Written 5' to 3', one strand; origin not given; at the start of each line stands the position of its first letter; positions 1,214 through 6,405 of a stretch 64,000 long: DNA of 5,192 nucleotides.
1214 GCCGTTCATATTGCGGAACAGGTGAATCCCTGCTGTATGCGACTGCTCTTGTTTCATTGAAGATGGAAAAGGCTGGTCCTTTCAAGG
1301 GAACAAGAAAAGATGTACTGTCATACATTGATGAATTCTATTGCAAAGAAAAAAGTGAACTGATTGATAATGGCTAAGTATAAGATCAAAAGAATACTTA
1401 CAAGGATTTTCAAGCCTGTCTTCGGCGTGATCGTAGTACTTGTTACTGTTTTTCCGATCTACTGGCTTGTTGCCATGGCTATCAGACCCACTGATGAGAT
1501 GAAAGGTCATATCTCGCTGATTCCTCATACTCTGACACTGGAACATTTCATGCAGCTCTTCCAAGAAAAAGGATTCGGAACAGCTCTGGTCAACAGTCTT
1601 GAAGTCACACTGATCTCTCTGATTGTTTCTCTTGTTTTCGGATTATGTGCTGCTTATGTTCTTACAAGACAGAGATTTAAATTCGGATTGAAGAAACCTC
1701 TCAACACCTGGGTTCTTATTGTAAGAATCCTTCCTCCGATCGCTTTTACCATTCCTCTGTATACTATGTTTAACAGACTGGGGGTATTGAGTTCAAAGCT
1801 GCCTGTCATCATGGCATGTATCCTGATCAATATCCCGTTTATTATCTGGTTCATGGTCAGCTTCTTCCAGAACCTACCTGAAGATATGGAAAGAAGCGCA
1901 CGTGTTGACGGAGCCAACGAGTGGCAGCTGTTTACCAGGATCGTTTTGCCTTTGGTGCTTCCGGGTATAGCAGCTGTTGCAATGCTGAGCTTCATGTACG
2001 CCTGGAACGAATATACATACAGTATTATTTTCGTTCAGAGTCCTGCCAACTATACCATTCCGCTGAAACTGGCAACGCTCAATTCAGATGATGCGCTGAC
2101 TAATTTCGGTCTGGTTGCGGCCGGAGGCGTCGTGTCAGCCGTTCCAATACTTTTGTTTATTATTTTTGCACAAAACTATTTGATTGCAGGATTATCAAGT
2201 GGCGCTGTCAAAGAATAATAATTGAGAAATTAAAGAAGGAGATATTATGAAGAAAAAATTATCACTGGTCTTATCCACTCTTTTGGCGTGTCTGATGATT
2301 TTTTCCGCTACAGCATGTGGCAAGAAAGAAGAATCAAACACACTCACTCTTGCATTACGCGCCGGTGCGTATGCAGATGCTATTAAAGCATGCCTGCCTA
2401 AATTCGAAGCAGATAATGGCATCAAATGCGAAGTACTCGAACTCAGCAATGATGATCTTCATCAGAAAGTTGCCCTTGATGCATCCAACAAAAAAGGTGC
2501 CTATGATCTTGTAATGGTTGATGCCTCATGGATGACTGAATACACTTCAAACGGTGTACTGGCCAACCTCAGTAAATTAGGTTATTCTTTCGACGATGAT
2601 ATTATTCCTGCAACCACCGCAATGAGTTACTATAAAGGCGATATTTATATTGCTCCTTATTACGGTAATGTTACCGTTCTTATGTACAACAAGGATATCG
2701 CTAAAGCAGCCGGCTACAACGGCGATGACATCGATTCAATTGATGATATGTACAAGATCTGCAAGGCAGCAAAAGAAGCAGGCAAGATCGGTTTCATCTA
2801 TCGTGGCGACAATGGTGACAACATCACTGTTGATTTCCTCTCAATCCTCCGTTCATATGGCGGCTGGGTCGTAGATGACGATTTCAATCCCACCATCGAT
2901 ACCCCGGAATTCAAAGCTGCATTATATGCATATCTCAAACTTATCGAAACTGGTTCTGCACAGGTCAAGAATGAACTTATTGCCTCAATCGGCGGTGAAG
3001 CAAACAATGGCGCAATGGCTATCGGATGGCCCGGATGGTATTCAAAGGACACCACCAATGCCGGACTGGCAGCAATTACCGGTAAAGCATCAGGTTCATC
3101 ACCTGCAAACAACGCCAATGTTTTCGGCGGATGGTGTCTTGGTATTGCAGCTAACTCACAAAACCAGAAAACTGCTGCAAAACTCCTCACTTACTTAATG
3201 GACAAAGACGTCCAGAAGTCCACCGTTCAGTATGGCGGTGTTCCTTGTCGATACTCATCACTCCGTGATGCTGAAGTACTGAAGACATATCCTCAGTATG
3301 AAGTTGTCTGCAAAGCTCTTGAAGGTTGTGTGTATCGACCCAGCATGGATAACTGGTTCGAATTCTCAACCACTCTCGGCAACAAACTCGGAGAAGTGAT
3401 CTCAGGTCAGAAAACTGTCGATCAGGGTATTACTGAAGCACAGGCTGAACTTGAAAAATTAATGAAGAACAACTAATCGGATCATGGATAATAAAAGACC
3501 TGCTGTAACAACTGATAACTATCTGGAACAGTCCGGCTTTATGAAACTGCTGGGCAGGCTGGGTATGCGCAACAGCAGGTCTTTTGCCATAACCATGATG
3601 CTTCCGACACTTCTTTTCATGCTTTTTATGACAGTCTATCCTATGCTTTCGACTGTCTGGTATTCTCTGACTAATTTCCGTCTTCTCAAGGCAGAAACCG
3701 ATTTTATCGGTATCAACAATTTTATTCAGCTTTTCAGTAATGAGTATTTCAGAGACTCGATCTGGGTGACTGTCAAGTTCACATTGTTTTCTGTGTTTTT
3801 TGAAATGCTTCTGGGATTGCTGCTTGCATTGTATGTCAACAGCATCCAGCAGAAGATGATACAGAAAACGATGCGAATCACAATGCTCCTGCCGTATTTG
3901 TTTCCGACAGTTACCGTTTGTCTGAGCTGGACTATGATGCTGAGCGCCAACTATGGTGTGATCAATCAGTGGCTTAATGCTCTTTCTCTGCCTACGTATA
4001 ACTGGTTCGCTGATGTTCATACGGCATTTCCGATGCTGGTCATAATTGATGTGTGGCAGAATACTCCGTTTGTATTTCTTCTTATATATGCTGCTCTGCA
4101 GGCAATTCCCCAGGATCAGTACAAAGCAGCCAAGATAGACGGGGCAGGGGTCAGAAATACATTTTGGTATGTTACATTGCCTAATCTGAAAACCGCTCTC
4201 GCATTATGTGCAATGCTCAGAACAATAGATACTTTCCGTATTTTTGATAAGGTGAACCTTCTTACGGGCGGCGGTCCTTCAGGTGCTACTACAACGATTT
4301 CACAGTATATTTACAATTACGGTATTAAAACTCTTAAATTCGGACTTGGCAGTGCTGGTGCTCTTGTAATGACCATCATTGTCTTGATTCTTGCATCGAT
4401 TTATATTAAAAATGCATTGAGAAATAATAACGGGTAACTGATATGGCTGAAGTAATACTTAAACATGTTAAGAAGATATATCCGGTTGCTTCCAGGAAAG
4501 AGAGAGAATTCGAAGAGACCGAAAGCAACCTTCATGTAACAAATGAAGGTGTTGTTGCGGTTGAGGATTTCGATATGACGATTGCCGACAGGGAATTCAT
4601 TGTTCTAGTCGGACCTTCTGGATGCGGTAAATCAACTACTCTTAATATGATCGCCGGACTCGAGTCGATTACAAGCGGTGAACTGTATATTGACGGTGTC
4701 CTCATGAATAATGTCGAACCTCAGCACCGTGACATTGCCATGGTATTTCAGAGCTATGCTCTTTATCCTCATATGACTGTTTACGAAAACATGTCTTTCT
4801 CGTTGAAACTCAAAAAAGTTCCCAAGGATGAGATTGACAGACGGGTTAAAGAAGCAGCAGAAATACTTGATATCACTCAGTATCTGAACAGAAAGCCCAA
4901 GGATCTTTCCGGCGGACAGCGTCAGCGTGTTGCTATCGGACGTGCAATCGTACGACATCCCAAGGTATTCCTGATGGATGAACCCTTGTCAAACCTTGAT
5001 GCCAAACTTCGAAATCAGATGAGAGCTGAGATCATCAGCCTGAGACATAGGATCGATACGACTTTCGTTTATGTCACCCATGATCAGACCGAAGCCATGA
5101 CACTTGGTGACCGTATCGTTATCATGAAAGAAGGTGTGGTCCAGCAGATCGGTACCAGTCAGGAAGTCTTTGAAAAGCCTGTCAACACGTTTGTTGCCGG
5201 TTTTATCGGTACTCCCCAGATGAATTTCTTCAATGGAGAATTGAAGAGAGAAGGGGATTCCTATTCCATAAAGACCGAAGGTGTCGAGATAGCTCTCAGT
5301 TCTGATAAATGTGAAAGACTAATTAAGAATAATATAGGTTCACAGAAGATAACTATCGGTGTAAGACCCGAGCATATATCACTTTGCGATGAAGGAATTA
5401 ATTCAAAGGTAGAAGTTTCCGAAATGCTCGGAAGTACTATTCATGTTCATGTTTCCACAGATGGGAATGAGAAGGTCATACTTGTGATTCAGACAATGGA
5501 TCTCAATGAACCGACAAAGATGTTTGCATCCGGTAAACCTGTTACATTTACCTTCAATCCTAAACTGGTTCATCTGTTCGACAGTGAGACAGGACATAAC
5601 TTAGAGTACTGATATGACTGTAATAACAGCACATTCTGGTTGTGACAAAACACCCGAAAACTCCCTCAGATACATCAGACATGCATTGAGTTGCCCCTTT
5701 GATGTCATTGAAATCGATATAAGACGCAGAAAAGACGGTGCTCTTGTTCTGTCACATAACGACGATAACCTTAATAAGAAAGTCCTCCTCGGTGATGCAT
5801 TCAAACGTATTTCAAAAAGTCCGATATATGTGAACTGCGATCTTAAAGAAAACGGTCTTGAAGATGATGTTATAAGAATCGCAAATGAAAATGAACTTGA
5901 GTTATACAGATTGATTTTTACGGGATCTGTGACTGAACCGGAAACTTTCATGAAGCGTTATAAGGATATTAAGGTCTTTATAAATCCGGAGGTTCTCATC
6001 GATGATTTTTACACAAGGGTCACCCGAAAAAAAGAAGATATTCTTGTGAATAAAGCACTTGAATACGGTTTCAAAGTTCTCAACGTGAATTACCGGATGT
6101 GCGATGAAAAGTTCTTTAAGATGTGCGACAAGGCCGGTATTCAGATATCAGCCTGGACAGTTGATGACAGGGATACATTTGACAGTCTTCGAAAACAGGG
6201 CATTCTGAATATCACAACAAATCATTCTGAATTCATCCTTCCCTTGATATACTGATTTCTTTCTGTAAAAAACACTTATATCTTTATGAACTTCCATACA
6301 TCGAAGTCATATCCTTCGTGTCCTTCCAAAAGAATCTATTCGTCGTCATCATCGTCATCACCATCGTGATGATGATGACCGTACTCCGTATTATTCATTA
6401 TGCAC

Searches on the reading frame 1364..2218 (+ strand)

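Call 86: search_protein_families(library=pfam, proteins=[window:1364-2218:+], max_evalue=0.0001)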
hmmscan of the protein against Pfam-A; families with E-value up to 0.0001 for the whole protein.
window:1364-2218:+ (284 aa): 1 family
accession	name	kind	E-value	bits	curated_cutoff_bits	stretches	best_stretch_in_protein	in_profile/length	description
PF00528.27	BPD_transp_1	-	1.7e-23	83.7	26.4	1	90-270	2-176/184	Binding-protein-dependent transport system inner membrane component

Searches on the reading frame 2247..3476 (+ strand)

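Call 86: search_protein_families(library=pfam, proteins=[window:2247-3476:+], max_evalue=0.0001)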
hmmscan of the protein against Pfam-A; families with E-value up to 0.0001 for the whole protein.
window:2247-3476:+ (409 aa): 2 families
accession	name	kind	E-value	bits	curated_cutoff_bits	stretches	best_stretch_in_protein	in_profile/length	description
PF01547.30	SBP_bac_1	-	8.7e-32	111.8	26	1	45-324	9-307/307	Bacterial extracellular solute-binding protein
PF13416.11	SBP_bac_8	-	6.2e-29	102.1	27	1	52-351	5-277/279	Bacterial extracellular solute-binding protein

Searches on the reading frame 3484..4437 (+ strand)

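Call 86: search_protein_families(library=pfam, proteins=[window:3484-4437:+], max_evalue=0.0001)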
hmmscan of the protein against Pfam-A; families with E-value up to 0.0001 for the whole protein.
window:3484-4437:+ (317 aa): 1 family
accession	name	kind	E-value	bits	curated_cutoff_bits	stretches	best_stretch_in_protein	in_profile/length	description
PF00528.27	BPD_transp_1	-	8.7e-20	71.7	26.4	1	108-306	2-174/184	Binding-protein-dependent transport system inner membrane component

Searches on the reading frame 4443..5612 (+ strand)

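Call 86: search_protein_families(library=pfam, proteins=[window:4443-5612:+], max_evalue=0.0001)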
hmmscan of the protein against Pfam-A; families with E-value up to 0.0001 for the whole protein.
window:4443-5612:+ (389 aa): 5 families
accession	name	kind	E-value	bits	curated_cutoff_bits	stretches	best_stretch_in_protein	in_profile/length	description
PF00005.33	ABC_tran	-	9.5e-34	117.4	25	1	41-182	2-136/137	ABC transporter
PF17912.7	OB_MalK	-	1.2e-12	48.9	27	1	256-312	1-53/53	MalK OB fold domain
PF08402.16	TOBE_2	-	1.5e-10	41.5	21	1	305-379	1-76/76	TOBE domain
PF02463.25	SMC_N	-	3e-06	27.3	40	1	49-225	23-208/220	RecF/RecN/SMC N terminal domain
PF03215.21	Rad17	-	1e-05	26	23.8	1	49-119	44-114/186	Rad17 P-loop domain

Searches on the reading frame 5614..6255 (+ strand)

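Call 86: search_protein_families(library=pfam, proteins=[window:5614-6255:+], max_evalue=0.0001)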
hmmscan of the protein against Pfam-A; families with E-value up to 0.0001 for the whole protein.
window:5614-6255:+ (213 aa): 1 family
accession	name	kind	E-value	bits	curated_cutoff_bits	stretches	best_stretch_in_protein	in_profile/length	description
PF03009.23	GDPD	-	6.1e-14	53.1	23.6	1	12-54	7-48/244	Glycerophosphoryl diester phosphodiesterase family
